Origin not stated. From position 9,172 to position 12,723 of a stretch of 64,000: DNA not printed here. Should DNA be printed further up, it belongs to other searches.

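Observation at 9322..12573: Solo TIR-NACHT-LRR gene: plant-TNL-like architecture in a Clostridial chromosome (candidate NLR-type defence sensor)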

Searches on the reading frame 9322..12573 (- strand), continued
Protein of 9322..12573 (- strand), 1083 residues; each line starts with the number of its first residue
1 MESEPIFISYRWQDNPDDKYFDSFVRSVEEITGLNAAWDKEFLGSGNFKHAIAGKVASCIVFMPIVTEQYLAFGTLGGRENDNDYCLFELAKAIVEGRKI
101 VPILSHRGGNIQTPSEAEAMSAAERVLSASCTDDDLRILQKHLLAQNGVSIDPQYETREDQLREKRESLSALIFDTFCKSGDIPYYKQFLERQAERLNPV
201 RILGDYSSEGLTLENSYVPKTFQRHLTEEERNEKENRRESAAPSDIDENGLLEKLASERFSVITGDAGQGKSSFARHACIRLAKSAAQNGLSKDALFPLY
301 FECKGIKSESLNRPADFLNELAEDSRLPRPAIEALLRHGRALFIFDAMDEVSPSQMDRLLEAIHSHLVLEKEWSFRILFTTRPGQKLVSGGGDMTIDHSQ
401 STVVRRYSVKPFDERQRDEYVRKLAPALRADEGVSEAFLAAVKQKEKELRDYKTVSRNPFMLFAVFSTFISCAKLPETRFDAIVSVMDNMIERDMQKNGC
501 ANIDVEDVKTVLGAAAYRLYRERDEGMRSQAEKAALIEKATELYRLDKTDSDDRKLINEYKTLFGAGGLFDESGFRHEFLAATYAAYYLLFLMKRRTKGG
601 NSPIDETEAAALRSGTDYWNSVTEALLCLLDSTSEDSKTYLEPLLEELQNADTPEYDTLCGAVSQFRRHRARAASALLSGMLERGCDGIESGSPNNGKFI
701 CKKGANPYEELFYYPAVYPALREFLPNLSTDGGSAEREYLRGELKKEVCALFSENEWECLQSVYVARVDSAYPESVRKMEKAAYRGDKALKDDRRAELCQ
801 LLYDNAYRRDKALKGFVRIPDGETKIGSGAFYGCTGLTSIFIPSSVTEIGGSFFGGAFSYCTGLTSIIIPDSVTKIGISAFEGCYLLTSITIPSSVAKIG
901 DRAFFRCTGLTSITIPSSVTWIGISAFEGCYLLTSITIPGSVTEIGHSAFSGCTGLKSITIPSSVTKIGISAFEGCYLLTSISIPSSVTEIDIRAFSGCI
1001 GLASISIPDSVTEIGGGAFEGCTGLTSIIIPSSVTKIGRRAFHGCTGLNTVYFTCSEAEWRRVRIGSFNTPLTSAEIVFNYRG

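Call 52: search_protein_families(library=pfam, proteins=[L006:1698-2408:+, L006:3012-4712:-, L006:4733-8323:-, L006:8337-8918:-, L006:8915-9541:-, L006:14471-18088:+, L006:18036-19538:+, L006:19615-21171:-, L006:21116-22228:-], max_evalue=0.001)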
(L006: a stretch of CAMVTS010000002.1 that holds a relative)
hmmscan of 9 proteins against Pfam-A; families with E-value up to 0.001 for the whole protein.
L006:1698-2408:+ (236 aa): 0 families

L006:3012-4712:- (566 aa): 2 families
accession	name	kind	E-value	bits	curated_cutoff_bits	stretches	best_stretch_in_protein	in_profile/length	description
PF04326.19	SLFN_AlbA_2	-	1.5e-13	51.8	25.3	1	26-149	1-114/118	Schlafen, AlbA_2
PF13749.12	HATPase_c_4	-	7.6e-12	45.5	26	1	324-403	1-80/89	Putative ATP-dependent DNA helicase recG C-terminal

L006:4733-8323:- (1196 aa): 3 families
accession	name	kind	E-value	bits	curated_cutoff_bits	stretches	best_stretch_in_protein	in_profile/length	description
PF25796.1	BREX_BrxC_4th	-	3.3e-48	163.9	27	1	564-737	2-173/173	BREX ATP-binding protein BrxC 4th domain with six-stranded beta sheet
PF25791.1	BREX_BrxC_wHTH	-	1.1e-38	132.4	27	1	744-871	1-126/126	BREX ATP-binding protein BrxC winged helix-turn-helix domain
PF25792.1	BREX_BrxC_helical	-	3.2e-32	111.9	27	1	877-1001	1-123/123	BREX ATP-binding protein BrxC alpha helical domain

L006:8337-8918:- (193 aa): 1 family
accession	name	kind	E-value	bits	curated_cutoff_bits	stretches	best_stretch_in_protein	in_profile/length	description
PF08747.16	BrxB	-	1e-43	148.8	26.8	1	69-192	2-124/124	BREX protein BrxB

L006:8915-9541:- (208 aa): 1 family
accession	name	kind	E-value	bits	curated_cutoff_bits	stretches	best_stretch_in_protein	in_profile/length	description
PF08849.17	BrxA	-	2e-51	174.8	23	1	13-196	2-184/184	BrxA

L006:14471-18088:+ (1205 aa): 0 families

L006:18036-19538:+ (500 aa): 1 family
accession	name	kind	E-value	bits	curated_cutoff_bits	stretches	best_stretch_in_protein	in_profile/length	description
PF00589.27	Phage_integrase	-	0.0007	19.9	27.1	0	183-373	28-166/172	Phage integrase family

L006:19615-21171:- (518 aa): 9 families
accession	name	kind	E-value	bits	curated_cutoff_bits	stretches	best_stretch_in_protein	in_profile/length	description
PF13604.12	AAA_30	-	2.2e-36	125.9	27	1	120-281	2-163/191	AAA domain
PF13245.12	AAA_19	-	1.4e-27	97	25.1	1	124-251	1-133/134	AAA domain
PF13538.12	UvrD_C_2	-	1e-17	64.1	27.4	1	435-482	2-52/52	UvrD-like helicase C-terminal domain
PF01443.25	Viral_helicase1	-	1.3e-15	58.2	21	2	138-250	2-100/228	Viral superfamily 1 RNA helicase core domain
PF13086.12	AAA_11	-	1e-09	39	27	0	122-174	4-63/257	AAA domain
PF18335.7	SH3_13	-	3.6e-08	33.5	41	1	349-402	1-54/65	ATP-dependent RecD-like DNA helicase SH3 domain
PF13401.12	AAA_22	-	4.1e-08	34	27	1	135-247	6-126/130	AAA domain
PF05970.20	PIF1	-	7.8e-06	26.1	25.9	1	136-246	24-151/223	PIF1-like helicase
PF02562.22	PhoH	-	0.00038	20.5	27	0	211-250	122-161/205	PhoH-like protein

L006:21116-22228:- (370 aa): 3 families
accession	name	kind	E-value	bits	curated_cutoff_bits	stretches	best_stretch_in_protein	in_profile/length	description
PF00589.27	Phage_integrase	-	6e-13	49.4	27.1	1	198-348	28-168/172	Phage integrase family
PF14659.12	Phage_int_SAM_3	-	9.3e-12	45.4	22.6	1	70-124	2-57/58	Phage integrase, N-terminal SAM-like domain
PF22022.2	Phage_int_M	-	9.8e-06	26.2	27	1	70-160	1-92/96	Phage integrase central domain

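Call 54: search_protein_families(library=pfam, proteins=[L010:40-747:-, L010:754-2943:-, L010:3689-6712:-, L010:10894-11262:-, L010:11222-12130:-, L010:12522-13136:-, L010:13297-13887:-, L006:14471-18088:+], max_evalue=0.01)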
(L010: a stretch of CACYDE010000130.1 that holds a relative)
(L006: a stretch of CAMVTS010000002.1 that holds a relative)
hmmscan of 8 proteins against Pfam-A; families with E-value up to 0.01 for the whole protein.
L010:40-747:- (235 aa): 4 families
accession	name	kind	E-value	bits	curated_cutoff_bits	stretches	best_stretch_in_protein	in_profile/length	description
PF13676.11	TIR_2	-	1.4e-17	64.8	28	1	5-125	2-122/122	TIR domain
PF13306.12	LRR_5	-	1.4e-10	41.6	27.7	1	167-229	8-68/127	BspA type Leucine rich repeat region (6 copies)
PF08937.16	ThsB_TIR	-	6.4e-06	26.9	21.2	1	5-92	1-97/100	Thoeris protein ThsB, TIR-like domain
PF01582.25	TIR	-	8e-06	26.2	21.3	1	10-80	13-82/179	TIR domain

L010:754-2943:- (729 aa): 2 families
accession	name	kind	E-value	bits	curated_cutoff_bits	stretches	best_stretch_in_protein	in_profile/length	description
PF13676.11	TIR_2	-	2.4e-25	89.8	28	2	599-710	1-110/122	TIR domain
PF01582.25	TIR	-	5e-14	52.9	21.3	2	205-306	2-96/179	TIR domain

L010:3689-6712:- (1007 aa): 3 families
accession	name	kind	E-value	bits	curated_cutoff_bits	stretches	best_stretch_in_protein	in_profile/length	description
PF09002.17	Card1_endonuc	-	1e-08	35.3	26.4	1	874-934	7-68/136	Card1-like, endonuclease domain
PF13635.12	DUF4143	-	1.3e-05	25.4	28.1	1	874-931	104-159/160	Domain of unknown function (DUF4143)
PF13588.12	HSDR_N_2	-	0.0035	17.8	25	0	896-952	23-80/110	Type I restriction enzyme R protein N terminus (HSDR_N)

L010:10894-11262:- (122 aa): 1 family
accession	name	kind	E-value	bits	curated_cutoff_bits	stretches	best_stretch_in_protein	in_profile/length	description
PF06124.16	DUF960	-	8.4e-20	71.6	25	1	27-121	2-94/94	Staphylococcal protein of unknown function (DUF960)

L010:11222-12130:- (302 aa): 3 families
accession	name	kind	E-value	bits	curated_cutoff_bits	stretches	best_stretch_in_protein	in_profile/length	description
PF13522.11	GATase_6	-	4.7e-12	46.5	27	1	45-159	9-118/130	Glutamine amidotransferase domain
PF13230.11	GATase_4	-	1.5e-07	31.1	23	1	14-115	34-138/272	Glutamine amidotransferases class-II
PF13537.11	GATase_7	-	5.9e-06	26.7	25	1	63-163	9-108/123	Glutamine amidotransferase domain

L010:12522-13136:- (204 aa): 1 family
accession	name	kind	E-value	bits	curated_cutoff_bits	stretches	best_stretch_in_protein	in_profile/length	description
PF02661.23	Fic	-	2.4e-12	47.9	24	1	48-133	5-93/93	Fic/DOC family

L010:13297-13887:- (196 aa): 1 family
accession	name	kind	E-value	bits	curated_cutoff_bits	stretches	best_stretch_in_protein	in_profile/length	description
PF00589.27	Phage_integrase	-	4.8e-20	72.5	27.1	1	29-176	31-170/172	Phage integrase family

L006:14471-18088:+ (1205 aa): 0 families

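Call 65: list_cluster_members(proteins=[P0022, P0023, P0024, P0027, P0028, P0029, P0031, P0032, P0034, window:9325-12573:-])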
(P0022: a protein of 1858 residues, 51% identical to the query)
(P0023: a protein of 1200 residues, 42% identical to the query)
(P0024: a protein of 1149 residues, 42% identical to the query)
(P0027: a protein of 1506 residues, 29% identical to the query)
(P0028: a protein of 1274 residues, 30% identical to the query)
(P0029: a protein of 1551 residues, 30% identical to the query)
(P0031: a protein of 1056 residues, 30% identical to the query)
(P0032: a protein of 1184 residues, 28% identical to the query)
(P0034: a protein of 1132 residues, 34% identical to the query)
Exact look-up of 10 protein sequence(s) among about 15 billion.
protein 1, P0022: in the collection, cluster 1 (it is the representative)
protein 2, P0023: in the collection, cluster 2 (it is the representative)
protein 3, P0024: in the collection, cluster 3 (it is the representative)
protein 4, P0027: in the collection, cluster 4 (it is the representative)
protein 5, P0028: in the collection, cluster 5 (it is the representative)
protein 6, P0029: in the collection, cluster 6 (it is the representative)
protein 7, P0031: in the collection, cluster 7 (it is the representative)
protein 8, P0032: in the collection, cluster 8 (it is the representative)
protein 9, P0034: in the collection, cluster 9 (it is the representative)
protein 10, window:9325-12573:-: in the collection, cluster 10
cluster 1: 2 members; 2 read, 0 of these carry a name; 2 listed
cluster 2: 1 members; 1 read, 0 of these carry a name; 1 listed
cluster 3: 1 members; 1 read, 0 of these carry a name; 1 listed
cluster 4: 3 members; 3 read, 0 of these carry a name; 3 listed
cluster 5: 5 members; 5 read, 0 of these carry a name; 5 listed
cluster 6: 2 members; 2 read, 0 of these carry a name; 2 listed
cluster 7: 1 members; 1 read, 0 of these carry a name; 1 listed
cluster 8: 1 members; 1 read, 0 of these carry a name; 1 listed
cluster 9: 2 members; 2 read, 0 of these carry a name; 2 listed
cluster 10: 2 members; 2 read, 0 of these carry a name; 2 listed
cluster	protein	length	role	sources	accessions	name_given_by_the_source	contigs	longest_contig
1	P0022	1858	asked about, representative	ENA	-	-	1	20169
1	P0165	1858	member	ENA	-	-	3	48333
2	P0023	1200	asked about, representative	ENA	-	-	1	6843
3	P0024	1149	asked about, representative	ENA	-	-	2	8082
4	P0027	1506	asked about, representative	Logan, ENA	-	-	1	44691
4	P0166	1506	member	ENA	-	-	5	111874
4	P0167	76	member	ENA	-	-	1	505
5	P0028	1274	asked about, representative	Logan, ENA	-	-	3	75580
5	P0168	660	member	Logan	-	-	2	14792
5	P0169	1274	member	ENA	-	-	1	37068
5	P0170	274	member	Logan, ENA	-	-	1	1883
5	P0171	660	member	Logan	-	-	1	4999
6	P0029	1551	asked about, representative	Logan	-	-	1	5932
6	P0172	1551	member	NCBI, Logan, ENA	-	-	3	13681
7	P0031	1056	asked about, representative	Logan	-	-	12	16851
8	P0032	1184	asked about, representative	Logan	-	-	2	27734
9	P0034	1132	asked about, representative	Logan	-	-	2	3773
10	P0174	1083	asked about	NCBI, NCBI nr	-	-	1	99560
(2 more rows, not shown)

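Call 81: search_protein_families(library=padloc, alignment_id=A1, max_evalue=0.001)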
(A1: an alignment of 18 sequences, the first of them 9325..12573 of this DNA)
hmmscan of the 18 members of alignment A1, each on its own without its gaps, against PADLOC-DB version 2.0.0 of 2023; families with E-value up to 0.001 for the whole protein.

A. member 1, window:9325-12573:- (1083 aa): 1 family
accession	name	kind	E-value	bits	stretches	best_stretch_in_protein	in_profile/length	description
PDLC05065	PDC-S68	-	0.00022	17.1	1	219-274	583-636/1221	-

B. families by the number of members that match (of 18 scanned): 6 families
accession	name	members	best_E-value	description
PDLC05065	PDC-S68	5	4.2e-05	-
PDLC05051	PDC-S60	2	7.1e-07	-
PDLC02012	SAVED5--SAVED_TIR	2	5.1e-05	-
PDLC05062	PDC-S66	1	0.00015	-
PDLC04135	mad3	1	0.00038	mads_3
PDLC00303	PtuA1|PtuA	1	0.00093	AAA ATPase domain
